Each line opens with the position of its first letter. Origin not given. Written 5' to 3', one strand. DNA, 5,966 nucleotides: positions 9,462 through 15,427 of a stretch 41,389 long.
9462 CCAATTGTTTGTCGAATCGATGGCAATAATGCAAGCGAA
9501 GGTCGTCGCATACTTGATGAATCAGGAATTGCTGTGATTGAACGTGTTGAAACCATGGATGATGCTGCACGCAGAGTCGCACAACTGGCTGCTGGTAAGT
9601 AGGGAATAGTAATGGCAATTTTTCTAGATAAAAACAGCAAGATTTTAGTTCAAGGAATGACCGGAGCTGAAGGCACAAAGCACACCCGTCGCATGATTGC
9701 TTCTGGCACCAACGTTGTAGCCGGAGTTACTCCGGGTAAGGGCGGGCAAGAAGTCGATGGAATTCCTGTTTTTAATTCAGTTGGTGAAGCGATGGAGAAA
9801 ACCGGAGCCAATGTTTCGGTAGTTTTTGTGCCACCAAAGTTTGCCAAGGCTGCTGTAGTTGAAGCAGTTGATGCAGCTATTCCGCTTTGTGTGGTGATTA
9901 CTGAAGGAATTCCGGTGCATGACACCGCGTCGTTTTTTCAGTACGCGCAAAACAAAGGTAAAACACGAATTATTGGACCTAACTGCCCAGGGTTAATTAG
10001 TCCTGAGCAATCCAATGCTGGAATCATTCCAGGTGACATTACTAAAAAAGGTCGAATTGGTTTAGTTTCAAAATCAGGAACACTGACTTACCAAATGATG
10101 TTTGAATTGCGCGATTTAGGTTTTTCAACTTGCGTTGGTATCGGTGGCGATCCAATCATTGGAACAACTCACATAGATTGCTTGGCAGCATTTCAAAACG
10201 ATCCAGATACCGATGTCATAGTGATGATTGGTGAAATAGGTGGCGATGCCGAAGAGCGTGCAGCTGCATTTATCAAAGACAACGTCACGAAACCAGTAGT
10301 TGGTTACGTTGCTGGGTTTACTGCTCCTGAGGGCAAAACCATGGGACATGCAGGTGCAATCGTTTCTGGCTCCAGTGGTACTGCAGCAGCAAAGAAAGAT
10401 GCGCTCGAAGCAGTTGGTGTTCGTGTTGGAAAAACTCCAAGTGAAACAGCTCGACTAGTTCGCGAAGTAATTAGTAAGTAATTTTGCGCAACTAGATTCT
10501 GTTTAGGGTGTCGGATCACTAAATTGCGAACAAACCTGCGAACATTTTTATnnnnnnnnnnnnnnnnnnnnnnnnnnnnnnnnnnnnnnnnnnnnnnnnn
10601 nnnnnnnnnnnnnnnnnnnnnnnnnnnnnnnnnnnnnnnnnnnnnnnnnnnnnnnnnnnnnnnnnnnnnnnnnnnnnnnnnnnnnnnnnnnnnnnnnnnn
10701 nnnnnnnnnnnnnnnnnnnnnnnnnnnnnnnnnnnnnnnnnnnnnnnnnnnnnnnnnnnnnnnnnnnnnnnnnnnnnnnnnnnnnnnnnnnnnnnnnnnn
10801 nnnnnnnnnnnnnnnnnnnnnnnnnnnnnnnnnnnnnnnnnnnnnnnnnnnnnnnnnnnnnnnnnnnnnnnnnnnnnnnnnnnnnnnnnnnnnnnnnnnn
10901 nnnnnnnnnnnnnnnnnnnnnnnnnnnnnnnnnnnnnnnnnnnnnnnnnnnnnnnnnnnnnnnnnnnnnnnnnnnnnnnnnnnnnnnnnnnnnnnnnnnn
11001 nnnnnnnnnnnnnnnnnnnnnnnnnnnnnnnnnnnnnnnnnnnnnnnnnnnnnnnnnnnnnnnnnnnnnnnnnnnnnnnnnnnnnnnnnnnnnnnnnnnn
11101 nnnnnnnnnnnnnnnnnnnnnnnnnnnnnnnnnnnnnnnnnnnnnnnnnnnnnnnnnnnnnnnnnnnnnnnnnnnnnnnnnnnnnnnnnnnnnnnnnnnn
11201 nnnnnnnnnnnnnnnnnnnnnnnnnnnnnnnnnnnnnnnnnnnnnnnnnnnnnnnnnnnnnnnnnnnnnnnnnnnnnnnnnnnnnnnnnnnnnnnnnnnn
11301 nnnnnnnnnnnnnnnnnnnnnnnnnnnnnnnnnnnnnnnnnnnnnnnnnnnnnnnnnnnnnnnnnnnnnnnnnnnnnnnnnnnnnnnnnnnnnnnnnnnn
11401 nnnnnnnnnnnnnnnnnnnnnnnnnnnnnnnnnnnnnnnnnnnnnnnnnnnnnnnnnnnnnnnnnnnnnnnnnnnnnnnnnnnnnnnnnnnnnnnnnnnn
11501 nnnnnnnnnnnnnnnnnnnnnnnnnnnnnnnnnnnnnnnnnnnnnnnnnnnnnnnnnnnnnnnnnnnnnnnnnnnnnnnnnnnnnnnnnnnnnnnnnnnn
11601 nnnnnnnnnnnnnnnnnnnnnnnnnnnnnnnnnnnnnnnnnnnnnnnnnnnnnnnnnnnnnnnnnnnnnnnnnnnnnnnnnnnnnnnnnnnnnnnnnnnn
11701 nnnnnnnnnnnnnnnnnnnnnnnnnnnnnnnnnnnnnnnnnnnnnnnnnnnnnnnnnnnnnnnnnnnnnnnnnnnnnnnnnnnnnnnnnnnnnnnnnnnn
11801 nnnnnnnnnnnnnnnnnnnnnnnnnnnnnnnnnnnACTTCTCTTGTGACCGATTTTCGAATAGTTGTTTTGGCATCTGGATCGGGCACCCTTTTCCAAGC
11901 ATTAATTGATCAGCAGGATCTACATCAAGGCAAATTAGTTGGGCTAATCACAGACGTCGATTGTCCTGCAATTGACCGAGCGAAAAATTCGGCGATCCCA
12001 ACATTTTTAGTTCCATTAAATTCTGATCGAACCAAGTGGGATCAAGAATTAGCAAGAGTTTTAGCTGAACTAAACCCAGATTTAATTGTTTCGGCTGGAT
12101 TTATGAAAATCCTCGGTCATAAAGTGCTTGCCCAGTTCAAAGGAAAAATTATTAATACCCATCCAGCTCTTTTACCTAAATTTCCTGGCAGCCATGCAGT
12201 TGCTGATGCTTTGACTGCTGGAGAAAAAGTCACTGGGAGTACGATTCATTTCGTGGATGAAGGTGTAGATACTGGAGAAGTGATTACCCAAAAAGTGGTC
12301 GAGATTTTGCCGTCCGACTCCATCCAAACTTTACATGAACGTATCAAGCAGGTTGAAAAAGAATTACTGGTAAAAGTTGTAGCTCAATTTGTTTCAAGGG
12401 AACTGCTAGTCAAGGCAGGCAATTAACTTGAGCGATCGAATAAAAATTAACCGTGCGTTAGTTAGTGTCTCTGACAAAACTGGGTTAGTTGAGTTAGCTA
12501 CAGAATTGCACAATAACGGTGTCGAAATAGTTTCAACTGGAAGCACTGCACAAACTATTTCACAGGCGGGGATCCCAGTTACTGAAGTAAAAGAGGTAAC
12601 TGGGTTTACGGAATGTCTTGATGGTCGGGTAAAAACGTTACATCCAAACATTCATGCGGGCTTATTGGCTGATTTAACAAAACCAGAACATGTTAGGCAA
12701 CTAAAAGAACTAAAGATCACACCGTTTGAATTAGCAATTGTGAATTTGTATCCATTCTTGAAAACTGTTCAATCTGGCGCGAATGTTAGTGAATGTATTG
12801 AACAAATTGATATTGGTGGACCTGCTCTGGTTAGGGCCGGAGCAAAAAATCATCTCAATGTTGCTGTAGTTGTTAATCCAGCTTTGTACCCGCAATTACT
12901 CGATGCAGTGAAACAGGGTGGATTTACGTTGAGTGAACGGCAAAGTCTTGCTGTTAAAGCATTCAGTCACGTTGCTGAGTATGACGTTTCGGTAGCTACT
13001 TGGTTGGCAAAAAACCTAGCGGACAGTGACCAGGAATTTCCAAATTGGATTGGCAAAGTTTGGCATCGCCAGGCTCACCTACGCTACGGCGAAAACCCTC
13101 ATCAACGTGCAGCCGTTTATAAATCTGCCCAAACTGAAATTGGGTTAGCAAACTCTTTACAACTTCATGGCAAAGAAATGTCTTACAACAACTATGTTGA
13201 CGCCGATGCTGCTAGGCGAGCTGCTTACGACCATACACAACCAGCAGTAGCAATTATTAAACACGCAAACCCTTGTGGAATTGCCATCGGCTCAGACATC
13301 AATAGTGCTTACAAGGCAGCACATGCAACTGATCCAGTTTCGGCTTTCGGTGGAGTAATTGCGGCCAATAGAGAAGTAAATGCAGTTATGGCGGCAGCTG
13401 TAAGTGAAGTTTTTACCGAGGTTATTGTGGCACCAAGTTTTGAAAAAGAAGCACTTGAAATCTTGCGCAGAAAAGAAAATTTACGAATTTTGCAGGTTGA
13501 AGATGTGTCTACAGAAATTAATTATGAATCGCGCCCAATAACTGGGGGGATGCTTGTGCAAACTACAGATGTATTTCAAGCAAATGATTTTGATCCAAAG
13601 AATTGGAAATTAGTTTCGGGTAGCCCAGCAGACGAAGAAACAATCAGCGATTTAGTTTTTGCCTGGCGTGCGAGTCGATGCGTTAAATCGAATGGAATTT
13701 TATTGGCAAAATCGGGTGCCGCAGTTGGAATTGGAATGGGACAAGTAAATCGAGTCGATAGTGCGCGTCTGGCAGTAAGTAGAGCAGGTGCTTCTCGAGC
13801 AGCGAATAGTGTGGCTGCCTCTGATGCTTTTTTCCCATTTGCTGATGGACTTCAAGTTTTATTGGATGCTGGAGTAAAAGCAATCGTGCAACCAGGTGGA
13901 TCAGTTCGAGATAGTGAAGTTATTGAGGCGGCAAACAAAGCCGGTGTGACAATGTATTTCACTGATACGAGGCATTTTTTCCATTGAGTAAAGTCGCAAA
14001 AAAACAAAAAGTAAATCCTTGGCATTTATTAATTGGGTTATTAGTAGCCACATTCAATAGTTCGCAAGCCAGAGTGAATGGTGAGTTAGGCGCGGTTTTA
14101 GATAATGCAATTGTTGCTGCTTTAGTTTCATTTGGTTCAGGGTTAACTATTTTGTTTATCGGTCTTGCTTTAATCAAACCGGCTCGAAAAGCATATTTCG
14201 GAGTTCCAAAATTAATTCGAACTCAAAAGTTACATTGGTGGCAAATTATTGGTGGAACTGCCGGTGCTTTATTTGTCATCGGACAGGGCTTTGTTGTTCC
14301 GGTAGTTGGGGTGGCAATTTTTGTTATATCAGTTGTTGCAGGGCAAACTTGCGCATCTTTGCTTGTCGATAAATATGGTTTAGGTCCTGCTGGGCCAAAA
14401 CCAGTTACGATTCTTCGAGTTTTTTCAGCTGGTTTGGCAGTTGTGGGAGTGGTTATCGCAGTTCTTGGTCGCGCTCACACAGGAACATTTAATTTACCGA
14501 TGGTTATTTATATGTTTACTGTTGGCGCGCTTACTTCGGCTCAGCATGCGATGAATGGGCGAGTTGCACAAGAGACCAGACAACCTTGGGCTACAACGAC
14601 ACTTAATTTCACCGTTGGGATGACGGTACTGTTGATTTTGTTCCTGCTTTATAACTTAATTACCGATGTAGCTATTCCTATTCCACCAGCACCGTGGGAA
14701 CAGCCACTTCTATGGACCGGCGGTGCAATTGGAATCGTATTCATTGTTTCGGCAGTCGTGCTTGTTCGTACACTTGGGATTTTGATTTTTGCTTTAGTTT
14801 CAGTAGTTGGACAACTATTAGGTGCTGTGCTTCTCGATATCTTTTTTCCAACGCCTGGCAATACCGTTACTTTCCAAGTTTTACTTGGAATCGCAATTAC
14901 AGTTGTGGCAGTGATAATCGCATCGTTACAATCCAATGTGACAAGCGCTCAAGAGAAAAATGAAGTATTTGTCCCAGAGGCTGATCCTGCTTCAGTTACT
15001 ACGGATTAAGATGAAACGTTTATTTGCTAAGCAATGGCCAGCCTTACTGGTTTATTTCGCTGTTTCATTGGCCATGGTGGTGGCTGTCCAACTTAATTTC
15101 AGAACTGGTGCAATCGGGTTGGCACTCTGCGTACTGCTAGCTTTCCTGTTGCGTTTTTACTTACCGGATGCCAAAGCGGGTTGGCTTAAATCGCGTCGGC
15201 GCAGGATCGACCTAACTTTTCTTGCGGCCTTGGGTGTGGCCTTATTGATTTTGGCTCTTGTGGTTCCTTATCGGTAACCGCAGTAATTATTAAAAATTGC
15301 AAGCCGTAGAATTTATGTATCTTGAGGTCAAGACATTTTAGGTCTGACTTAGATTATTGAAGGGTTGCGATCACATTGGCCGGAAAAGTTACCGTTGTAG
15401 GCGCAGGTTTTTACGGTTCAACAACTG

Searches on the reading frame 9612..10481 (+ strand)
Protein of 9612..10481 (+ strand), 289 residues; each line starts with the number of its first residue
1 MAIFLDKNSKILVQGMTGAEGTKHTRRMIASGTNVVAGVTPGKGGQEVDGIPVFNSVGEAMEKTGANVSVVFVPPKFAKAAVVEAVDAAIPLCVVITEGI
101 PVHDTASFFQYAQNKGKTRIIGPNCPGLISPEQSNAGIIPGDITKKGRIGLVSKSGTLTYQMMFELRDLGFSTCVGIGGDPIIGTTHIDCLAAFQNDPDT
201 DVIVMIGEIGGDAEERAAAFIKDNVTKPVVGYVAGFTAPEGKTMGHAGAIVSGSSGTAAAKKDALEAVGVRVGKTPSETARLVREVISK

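Call 39: search_protein_families(library=pfam, proteins=[window:9612-10481:+], max_evalue=0.00001)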
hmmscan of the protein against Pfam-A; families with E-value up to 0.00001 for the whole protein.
window:9612-10481:+ (289 aa): 3 families
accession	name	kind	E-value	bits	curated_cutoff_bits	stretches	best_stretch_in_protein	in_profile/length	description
PF02629.25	CoA_binding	-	2.7e-27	95.8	22.3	1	6-99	1-97/97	CoA binding domain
PF00549.24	Ligase_CoA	-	2.6e-19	70.1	24.5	1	152-270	1-127/128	CoA-ligase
PF13607.11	Succ_CoA_lig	-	3.1e-12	46.9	27.4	1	146-279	1-131/138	Succinyl-CoA ligase like flavodoxin domain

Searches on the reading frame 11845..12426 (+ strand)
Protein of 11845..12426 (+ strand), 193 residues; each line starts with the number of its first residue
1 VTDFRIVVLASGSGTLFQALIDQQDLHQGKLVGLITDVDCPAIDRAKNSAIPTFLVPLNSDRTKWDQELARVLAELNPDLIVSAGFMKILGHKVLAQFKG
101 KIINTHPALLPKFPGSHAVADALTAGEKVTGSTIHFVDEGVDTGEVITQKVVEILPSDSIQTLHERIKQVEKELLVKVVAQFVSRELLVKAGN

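Call 40: search_protein_families(library=pfam, proteins=[window:11845-12426:+], max_evalue=0.00001)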
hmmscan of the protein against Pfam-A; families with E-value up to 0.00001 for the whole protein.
window:11845-12426:+ (193 aa): 1 family
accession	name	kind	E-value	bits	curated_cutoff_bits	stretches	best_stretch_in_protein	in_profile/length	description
PF00551.24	Formyl_trans_N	-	7.2e-52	176.2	26.1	1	5-179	2-181/181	Formyl transferase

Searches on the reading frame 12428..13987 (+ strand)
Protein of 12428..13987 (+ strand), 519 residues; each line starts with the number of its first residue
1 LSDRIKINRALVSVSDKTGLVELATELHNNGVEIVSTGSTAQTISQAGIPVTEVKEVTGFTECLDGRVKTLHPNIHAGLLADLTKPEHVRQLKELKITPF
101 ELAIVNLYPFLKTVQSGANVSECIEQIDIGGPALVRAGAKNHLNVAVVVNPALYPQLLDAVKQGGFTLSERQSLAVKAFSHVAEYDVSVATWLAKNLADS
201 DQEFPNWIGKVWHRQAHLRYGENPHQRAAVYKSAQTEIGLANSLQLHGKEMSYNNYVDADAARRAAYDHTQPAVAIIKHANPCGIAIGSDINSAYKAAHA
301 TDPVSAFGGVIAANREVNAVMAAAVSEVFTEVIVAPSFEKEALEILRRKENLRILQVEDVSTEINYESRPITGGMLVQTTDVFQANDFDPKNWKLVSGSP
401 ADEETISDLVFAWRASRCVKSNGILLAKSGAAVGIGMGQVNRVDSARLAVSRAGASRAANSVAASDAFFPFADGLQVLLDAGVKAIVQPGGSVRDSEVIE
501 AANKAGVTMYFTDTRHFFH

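Call 40: search_protein_families(library=pfam, proteins=[window:12428-13987:+], max_evalue=0.00001)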
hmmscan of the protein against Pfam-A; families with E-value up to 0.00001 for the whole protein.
window:12428-13987:+ (519 aa): 2 families
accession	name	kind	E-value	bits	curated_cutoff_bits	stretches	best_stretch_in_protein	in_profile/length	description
PF01808.24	AICARFT_IMPCHas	-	1.3e-113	380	25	1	139-451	2-310/311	AICARFT/IMPCHase bienzyme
PF02142.27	MGS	-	1.3e-22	80.2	24.1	1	19-132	1-93/94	MGS-like domain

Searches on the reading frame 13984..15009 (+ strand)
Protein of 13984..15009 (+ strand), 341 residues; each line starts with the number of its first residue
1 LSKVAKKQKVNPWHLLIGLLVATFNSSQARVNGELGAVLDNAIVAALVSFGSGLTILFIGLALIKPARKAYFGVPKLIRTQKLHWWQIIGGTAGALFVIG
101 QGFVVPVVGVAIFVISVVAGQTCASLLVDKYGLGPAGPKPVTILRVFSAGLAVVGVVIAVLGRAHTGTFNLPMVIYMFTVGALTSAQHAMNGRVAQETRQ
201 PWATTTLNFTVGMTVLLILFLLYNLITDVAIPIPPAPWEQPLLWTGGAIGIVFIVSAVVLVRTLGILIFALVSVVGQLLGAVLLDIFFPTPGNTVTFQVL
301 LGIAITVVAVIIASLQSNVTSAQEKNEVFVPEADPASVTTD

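Call 40: search_protein_families(library=pfam, proteins=[window:13984-15009:+], max_evalue=0.00001)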
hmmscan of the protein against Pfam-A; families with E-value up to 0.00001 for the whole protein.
window:13984-15009:+ (341 aa): 1 family
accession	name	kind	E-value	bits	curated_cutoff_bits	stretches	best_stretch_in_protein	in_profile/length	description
PF04657.19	DMT_YdcZ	-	5.8e-47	159.9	24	2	15-158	3-140/140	Putative inner membrane exporter, YdcZ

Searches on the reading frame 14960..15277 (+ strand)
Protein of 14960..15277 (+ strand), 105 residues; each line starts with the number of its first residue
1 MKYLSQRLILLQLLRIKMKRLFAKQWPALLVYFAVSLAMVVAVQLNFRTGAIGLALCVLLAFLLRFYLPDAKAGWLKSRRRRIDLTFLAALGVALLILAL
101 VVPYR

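Call 40: search_protein_families(library=pfam, proteins=[window:14960-15277:+], max_evalue=0.00001)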
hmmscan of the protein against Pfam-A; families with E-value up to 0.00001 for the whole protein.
window:14960-15277:+ (105 aa): 1 family
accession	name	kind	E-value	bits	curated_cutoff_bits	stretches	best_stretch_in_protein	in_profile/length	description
PF11222.13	DUF3017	-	1.3e-11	45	25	1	29-100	2-73/74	Protein of unknown function (DUF3017)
